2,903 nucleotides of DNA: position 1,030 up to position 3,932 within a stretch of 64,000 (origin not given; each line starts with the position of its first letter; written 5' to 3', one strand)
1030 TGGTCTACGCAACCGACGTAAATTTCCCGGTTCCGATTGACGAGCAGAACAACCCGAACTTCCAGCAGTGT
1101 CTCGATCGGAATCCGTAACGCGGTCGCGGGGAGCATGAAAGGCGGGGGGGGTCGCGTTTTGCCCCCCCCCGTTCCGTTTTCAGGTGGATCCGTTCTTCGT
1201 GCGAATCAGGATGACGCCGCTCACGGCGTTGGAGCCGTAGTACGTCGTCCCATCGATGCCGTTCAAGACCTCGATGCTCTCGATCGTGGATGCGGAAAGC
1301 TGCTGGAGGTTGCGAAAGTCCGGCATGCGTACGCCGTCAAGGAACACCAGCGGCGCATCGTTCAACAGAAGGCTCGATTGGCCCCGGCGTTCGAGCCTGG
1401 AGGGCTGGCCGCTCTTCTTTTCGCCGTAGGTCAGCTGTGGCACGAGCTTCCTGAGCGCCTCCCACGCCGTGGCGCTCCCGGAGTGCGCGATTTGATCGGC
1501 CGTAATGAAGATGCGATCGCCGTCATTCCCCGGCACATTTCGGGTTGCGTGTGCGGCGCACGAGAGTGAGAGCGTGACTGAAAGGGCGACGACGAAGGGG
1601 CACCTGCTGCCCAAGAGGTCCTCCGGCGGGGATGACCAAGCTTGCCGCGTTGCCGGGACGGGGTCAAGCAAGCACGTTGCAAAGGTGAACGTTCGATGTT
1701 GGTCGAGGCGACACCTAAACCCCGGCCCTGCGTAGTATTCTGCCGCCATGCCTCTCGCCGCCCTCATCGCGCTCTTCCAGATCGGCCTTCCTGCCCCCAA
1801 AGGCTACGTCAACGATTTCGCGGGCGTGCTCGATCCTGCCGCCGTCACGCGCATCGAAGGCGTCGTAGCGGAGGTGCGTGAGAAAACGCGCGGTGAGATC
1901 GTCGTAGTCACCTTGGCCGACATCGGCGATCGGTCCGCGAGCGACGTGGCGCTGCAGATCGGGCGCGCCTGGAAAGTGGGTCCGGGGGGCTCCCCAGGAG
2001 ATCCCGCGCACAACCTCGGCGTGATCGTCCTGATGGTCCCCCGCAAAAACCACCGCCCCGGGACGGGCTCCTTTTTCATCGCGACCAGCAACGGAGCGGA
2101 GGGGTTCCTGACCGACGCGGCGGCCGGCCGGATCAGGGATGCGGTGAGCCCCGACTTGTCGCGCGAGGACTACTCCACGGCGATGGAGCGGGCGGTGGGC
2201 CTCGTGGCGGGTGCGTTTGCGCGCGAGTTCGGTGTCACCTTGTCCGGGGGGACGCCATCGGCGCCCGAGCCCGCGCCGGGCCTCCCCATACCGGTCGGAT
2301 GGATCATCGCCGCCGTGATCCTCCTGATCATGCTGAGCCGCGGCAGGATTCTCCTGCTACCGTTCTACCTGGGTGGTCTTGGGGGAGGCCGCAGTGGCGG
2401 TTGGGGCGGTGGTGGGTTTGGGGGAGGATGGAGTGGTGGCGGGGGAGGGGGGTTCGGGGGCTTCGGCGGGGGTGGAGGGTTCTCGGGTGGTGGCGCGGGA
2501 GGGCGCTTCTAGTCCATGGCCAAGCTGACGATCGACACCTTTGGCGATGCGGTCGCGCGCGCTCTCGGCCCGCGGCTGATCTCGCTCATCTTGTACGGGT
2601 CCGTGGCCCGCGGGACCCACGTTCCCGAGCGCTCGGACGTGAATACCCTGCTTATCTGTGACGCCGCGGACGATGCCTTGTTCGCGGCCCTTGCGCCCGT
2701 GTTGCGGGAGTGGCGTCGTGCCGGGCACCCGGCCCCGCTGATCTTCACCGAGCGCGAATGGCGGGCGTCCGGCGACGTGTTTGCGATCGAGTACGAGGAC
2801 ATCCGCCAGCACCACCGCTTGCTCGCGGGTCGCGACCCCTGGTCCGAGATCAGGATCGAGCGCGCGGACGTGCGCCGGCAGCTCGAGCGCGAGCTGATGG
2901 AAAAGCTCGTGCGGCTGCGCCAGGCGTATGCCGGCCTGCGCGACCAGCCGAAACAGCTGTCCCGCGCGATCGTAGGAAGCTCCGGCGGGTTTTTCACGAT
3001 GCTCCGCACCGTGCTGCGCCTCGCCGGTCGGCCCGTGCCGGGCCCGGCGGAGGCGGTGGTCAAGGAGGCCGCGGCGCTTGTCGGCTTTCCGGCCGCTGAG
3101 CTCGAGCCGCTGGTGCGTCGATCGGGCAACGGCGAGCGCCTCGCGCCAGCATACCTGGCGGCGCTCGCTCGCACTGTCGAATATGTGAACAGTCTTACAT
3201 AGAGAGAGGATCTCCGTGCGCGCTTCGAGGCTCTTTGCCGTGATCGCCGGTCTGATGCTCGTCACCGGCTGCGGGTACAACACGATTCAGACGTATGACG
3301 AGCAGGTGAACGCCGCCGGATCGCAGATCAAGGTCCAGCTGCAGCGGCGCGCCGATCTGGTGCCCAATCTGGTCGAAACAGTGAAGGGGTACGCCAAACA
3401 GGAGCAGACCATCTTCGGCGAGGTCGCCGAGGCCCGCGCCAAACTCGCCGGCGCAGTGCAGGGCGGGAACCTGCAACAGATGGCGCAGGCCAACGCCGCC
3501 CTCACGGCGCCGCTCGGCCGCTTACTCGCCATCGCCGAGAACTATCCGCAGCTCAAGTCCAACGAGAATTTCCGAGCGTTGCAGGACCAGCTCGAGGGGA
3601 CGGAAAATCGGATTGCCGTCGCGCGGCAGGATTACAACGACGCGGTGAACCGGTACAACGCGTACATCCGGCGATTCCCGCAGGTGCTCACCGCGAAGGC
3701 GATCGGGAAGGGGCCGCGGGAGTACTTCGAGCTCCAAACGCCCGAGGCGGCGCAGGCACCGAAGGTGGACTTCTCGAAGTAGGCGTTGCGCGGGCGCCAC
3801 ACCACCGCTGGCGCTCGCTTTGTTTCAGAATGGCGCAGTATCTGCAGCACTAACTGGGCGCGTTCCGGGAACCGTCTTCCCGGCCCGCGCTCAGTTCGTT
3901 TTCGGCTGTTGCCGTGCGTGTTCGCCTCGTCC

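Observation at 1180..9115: Two SusC/SusD-type modules are each followed by a convergent stand-alone plug-domain gene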

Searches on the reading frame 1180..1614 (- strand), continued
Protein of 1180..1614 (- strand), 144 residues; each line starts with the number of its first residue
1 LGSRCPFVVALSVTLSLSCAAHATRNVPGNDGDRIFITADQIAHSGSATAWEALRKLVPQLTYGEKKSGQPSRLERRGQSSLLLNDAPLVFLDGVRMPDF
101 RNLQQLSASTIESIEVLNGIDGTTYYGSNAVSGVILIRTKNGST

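Call 76: search_protein_families(library=pfam, proteins=[L064:2860-6369:+, L064:6472-7941:+, L057:7239-7946:+, L058:4346-5269:+, L058:2171-4045:+, L062:5684-7141:+, L062:7274-7663:+, L052:6550-7710:+, L060:4577-6100:+, L070:6519-7900:+], max_evalue=0.0001)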
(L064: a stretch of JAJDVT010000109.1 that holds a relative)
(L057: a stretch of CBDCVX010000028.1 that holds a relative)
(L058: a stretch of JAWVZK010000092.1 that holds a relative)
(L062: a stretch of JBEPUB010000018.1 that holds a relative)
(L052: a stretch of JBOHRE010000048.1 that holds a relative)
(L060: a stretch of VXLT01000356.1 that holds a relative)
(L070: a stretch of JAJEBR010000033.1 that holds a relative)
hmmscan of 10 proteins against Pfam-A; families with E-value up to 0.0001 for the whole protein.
L064:2860-6369:+ (1169 aa): 6 families
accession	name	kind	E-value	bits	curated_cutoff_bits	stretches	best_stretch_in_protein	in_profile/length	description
PF00270.35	DEAD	-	4e-23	82.4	26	1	628-788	1-163/167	DEAD/DEAH box helicase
PF03461.20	TRCF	-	3.2e-19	69.5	25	1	1029-1115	4-90/95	TRCF domain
PF00271.37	Helicase_C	-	1.6e-18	67.4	23.5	1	828-932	6-109/110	Helicase conserved C-terminal domain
PF17757.6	UvrB_inter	-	3.3e-18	66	22.9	1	184-268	3-88/91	UvrB interaction domain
PF02559.22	CarD_TRCF_RID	-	3.7e-16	59.4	23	1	501-556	1-56/57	CarD-like/TRCF RID domain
PF04851.21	ResIII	-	2.6e-05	24.7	22.5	1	628-784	5-162/164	Type III restriction enzyme, res subunit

L064:6472-7941:+ (489 aa): 3 families
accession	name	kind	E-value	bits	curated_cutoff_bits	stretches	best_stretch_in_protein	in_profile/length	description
PF00639.27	Rotamase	-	7.2e-21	75.4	21.7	1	155-248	2-96/97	PPIC-type PPIASE domain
PF13616.12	Rotamase_3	-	3.9e-20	73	22.5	1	149-246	15-111/116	PPIC-type PPIASE domain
PF13145.12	Rotamase_2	-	2.4e-08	35.3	27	1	186-258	49-119/121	PPIC-type PPIASE domain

L057:7239-7946:+ (235 aa): 0 families

L058:4346-5269:+ (307 aa): 0 families

L058:2171-4045:+ (624 aa): 0 families

L062:5684-7141:+ (485 aa): 2 families
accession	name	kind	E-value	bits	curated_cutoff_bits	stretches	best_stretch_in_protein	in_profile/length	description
PF00557.29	Peptidase_M24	-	2.5e-47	161.8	23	1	200-458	2-208/208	Metallopeptidase family M24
PF05195.22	AMP_N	-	1.1e-12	48.2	24.6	1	30-138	1-115/121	Aminopeptidase P, N-terminal domain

L062:7274-7663:+ (129 aa): 0 families

L052:6550-7710:+ (386 aa): 2 families
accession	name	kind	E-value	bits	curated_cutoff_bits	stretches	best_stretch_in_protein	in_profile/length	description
PF12544.13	LAM_C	-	6.9e-20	71.9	26.7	1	303-360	3-60/127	Lysine-2,3-aminomutase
PF04055.27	Radical_SAM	-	1.5e-12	48.5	29.5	1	111-257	3-157/166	Radical SAM superfamily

L060:4577-6100:+ (507 aa): 3 families
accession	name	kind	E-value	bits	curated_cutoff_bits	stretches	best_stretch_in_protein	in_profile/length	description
PF00639.27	Rotamase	-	1.3e-21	77.8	21.7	1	173-266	2-96/97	PPIC-type PPIASE domain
PF13616.12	Rotamase_3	-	3.7e-20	73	22.5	1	167-264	15-111/116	PPIC-type PPIASE domain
PF13145.12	Rotamase_2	-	1.6e-06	29.3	27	1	206-276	51-119/121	PPIC-type PPIASE domain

L070:6519-7900:+ (460 aa): 0 families

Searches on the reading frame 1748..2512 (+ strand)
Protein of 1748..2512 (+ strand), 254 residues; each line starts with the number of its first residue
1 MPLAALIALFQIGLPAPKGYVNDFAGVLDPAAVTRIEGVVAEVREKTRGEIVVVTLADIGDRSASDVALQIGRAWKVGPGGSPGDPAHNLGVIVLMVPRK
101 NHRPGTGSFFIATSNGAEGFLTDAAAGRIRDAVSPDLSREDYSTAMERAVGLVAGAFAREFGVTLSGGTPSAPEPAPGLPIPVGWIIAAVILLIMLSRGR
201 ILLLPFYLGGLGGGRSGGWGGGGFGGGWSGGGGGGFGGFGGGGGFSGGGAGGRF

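Call 11: search_protein_families(library=ncbifam, proteins=[window:1748-2512:+], max_evalue=0.01)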
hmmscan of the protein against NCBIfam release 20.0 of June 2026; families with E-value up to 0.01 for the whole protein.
window:1748-2512:+ (254 aa): 0 families

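Call 62: search_protein_families(library=pfam, proteins=[window:1748-2512:+], max_evalue=0.001)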
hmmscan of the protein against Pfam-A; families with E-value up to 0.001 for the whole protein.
window:1748-2512:+ (254 aa): 1 family
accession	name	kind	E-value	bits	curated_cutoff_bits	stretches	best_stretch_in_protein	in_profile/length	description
PF04536.20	TPM_phosphatase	-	3.4e-20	72.8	22.1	1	21-153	1-122/125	TPM domain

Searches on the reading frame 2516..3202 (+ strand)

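Call 11: search_protein_families(library=ncbifam, proteins=[window:2516-3202:+], max_evalue=0.01)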
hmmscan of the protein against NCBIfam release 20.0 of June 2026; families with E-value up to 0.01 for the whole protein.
window:2516-3202:+ (228 aa): 1 family
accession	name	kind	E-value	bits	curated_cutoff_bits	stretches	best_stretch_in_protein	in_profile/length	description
NF051895.1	anti_phage_HalB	equivalog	0.0033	17.1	190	1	23-52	1-29/211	anti-phage Hailong system nucleotidyltransferase HalB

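Call 62: search_protein_families(library=pfam, proteins=[window:2516-3202:+], max_evalue=0.001)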
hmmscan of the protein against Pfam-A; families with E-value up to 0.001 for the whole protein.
window:2516-3202:+ (228 aa): 0 families

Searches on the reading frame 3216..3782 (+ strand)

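Call 11: search_protein_families(library=ncbifam, proteins=[window:3216-3782:+], max_evalue=0.01)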
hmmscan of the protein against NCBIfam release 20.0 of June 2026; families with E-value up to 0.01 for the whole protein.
window:3216-3782:+ (188 aa): 1 family
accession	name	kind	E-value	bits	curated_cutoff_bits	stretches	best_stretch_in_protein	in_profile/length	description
NF040966.1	MamQ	equivalog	3.1e-31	108.5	250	1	19-185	14-203/221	magnetosome protein MamQ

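Call 62: search_protein_families(library=pfam, proteins=[window:3216-3782:+], max_evalue=0.001)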
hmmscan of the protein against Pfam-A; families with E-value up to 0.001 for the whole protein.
window:3216-3782:+ (188 aa): 1 family
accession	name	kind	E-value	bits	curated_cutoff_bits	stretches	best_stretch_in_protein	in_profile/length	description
PF04011.17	LemA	-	1.6e-58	197.2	26.2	1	36-186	3-149/149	LemA family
